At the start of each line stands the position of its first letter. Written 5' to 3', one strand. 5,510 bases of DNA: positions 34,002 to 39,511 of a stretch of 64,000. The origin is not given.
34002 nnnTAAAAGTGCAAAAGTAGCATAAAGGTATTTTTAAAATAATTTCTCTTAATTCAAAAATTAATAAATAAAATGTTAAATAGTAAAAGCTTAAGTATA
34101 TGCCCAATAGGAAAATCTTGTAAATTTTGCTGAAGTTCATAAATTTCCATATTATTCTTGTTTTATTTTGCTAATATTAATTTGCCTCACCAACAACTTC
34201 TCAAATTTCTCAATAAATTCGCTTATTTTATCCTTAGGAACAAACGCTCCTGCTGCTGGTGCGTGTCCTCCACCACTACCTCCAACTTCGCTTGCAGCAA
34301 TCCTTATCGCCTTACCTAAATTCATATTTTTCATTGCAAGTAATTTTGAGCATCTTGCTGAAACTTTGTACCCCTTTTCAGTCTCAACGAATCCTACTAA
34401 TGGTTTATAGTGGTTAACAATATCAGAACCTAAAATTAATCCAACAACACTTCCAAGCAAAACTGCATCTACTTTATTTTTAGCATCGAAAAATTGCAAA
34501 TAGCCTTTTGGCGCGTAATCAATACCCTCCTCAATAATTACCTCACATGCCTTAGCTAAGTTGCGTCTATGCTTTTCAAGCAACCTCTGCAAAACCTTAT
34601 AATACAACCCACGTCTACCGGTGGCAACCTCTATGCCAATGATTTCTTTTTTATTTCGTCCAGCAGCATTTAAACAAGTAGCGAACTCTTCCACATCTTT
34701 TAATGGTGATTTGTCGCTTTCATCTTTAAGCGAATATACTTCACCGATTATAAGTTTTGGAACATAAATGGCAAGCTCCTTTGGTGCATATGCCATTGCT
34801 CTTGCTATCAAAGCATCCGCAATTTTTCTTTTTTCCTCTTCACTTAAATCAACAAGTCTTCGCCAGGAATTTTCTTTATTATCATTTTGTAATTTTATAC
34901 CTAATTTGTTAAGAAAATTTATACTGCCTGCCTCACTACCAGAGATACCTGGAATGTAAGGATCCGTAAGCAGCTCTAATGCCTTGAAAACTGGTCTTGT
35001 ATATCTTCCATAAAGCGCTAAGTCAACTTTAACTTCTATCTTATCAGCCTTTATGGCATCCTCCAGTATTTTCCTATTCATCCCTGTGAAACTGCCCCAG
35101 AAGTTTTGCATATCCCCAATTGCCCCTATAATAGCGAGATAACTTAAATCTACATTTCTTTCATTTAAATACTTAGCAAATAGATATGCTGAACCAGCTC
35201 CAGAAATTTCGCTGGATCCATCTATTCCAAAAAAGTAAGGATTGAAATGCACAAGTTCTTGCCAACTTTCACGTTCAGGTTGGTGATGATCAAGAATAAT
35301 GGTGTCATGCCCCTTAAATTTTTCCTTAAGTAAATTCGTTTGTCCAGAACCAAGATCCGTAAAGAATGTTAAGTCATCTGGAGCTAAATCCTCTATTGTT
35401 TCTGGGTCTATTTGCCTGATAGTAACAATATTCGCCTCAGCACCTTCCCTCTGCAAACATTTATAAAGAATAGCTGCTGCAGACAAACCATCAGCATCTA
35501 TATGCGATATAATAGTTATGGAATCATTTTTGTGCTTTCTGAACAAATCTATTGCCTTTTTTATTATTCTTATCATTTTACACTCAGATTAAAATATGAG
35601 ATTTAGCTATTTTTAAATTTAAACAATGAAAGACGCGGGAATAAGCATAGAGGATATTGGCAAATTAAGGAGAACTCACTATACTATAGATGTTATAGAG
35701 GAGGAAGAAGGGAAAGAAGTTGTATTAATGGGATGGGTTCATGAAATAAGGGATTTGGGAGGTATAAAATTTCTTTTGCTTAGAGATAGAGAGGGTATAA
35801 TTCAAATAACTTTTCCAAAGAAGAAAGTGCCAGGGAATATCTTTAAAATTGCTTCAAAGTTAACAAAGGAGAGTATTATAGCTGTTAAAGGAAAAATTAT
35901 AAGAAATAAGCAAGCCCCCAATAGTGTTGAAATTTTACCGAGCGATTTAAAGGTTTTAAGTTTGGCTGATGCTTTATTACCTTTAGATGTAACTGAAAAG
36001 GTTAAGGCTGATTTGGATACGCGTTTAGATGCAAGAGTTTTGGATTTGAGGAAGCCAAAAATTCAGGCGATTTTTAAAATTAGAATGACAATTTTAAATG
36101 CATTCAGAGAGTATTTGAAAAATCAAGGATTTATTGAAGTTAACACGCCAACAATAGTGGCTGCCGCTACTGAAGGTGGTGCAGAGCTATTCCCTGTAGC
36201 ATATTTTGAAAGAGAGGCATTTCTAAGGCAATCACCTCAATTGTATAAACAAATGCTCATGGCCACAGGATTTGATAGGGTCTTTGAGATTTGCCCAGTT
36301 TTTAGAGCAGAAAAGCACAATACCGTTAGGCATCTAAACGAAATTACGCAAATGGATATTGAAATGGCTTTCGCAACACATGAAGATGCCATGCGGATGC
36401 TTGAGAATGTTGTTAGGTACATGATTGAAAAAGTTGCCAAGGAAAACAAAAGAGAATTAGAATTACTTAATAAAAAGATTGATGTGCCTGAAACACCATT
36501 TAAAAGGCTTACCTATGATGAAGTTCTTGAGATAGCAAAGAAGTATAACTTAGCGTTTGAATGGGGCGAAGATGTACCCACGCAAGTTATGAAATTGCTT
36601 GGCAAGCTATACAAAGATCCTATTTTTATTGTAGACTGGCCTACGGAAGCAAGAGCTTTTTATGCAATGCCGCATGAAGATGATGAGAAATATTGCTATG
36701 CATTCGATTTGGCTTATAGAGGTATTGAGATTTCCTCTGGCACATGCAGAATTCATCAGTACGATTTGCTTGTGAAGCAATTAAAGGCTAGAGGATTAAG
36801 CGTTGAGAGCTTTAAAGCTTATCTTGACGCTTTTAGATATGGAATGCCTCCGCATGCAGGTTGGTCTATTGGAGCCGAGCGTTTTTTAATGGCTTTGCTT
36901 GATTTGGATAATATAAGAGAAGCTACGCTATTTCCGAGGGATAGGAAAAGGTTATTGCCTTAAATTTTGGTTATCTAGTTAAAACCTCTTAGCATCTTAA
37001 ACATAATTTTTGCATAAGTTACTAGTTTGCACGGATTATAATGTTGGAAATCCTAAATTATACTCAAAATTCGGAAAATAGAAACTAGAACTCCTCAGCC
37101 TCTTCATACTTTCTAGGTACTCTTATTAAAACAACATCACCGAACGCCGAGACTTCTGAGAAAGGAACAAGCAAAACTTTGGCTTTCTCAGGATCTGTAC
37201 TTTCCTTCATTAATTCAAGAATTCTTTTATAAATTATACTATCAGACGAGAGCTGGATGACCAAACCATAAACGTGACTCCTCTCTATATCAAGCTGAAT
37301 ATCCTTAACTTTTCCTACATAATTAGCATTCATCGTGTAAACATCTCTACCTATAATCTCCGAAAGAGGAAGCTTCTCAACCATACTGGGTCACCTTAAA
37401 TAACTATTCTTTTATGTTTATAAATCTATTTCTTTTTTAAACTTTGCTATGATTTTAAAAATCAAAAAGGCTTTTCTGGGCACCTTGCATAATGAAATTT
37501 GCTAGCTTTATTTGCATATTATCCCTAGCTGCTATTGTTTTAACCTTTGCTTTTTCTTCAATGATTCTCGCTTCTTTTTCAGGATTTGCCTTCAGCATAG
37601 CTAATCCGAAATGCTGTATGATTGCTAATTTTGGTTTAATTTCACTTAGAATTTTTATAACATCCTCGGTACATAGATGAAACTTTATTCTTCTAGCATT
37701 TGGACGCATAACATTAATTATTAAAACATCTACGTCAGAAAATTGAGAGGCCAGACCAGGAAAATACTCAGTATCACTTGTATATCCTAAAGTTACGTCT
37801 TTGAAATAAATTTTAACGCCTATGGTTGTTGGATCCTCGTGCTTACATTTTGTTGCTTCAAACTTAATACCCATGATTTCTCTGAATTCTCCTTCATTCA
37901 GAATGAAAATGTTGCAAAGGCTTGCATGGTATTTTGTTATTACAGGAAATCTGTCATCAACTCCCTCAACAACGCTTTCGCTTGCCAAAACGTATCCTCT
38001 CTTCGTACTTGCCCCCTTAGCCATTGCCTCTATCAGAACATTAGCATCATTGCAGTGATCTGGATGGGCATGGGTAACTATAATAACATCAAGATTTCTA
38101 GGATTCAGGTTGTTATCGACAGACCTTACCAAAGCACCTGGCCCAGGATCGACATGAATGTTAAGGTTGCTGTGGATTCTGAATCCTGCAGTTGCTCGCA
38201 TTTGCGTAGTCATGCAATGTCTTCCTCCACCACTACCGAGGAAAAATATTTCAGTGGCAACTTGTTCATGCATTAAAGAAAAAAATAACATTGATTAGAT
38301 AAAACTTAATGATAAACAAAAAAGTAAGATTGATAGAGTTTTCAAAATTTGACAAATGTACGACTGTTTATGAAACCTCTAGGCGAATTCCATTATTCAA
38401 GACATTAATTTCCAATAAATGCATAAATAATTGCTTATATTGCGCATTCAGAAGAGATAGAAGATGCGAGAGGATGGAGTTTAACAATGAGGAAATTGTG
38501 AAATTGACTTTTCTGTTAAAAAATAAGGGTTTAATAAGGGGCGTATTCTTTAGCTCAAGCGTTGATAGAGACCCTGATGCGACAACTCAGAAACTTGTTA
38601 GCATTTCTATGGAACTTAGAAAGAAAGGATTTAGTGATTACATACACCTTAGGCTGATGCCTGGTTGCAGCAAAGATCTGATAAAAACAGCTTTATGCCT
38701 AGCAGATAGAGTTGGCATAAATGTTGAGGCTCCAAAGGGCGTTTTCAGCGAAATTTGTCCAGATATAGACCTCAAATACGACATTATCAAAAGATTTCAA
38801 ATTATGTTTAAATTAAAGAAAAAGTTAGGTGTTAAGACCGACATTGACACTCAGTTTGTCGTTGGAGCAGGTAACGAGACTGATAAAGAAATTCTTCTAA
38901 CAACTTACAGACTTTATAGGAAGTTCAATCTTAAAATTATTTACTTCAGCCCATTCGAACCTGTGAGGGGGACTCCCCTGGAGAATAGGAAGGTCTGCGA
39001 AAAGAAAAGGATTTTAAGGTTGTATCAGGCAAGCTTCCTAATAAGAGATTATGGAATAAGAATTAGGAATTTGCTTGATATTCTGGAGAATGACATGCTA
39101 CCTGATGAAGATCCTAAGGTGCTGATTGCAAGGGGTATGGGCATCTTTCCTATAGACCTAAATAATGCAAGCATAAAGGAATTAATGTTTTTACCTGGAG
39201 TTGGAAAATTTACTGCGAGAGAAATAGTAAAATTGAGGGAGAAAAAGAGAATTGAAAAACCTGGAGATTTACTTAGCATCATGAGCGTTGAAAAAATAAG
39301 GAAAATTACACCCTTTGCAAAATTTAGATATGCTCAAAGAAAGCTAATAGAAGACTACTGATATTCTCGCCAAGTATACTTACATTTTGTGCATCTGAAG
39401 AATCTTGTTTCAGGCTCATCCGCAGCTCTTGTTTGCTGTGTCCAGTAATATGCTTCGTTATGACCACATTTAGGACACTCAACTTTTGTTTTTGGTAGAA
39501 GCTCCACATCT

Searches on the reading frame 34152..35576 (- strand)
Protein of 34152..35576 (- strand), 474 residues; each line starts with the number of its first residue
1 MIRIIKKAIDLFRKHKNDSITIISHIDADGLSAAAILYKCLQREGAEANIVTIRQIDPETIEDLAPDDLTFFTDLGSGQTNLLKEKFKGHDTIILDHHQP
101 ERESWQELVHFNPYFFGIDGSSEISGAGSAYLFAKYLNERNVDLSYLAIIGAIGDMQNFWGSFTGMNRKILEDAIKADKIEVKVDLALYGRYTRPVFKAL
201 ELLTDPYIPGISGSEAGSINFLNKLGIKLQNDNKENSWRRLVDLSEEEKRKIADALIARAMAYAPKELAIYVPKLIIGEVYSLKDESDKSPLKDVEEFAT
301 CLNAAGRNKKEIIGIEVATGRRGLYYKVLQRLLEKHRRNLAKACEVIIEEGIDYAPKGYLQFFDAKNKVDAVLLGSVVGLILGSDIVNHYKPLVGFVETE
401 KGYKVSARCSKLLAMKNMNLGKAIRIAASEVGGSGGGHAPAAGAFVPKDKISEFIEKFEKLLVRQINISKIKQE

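Call 77: search_protein_families(library=pfam, proteins=[window:34152-35576:-], max_evalue=0.0001)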
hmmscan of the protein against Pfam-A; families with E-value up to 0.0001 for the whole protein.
window:34152-35576:- (474 aa): 3 families
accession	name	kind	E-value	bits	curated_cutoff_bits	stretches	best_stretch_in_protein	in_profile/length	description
PF21763.2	DHH_CID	-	1.2e-24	86.9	27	1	188-262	1-72/84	DHH-CID domain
PF02272.25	DHHA1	-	1.9e-12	47.9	25.9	1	391-462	31-100/102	DHHA1 domain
PF01368.27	DHH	-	2.5e-10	41.1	28.1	1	20-137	2-105/125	DHH family, N-terminal domain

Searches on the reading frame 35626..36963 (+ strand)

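Call 77: search_protein_families(library=pfam, proteins=[window:35626-36963:+], max_evalue=0.0001)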
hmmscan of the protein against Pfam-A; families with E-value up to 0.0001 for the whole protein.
window:35626-36963:+ (445 aa): 2 families
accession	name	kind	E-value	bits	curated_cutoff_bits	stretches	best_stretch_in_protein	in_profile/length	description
PF00152.25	tRNA-synt_2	-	3.4e-95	319.1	25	1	130-439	2-307/308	tRNA synthetases class II (D, K and N)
PF01336.31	tRNA_anti-codon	-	4.3e-16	59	27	1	32-111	1-75/75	OB-fold nucleic acid binding domain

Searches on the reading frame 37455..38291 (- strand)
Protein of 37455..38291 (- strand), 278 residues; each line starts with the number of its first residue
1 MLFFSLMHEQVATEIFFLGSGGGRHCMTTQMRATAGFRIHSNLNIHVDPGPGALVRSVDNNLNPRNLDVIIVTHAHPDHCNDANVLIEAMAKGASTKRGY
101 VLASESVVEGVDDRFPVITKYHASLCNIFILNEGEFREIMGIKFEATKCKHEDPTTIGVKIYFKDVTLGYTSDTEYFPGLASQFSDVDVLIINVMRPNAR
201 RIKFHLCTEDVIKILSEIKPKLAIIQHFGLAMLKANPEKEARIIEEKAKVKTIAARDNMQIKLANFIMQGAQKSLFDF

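Call 77: search_protein_families(library=pfam, proteins=[window:37455-38291:-], max_evalue=0.0001)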
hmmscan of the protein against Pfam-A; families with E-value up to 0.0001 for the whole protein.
window:37455-38291:- (278 aa): 3 families
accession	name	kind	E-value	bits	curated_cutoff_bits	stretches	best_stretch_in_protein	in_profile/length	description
PF12706.13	Lactamase_B_2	-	2.5e-24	86.5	27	1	44-228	2-200/200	Beta-lactamase superfamily domain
PF13483.12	Lactamase_B_3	-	4.5e-09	36.9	24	1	41-224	15-157/160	Beta-lactamase superfamily domain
PF00753.33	Lactamase_B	-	7.7e-07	29.7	22.7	1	47-89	20-66/196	Metallo-beta-lactamase superfamily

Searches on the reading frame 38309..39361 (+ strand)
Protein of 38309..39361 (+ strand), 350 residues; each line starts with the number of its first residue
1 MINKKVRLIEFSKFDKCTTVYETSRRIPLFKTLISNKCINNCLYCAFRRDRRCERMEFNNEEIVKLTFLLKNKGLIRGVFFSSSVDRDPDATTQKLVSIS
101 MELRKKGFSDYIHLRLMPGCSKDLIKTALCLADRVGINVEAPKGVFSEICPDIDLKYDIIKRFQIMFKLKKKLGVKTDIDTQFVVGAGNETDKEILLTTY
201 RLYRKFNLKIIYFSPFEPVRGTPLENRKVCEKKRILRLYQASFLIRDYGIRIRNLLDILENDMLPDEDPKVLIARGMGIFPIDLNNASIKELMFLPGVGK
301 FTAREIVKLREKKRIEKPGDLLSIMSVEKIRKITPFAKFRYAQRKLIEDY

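Call 77: search_protein_families(library=pfam, proteins=[window:38309-39361:+], max_evalue=0.0001)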
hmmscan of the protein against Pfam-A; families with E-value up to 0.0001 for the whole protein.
window:38309-39361:+ (350 aa): 2 families
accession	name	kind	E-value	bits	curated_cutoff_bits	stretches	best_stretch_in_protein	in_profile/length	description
PF12836.13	HHH_3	-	1.4e-08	35.1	27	1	282-324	6-49/65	Helix-hairpin-helix motif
PF04055.27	Radical_SAM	-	2.1e-06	28.4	29.5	1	34-195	3-159/166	Radical SAM superfamily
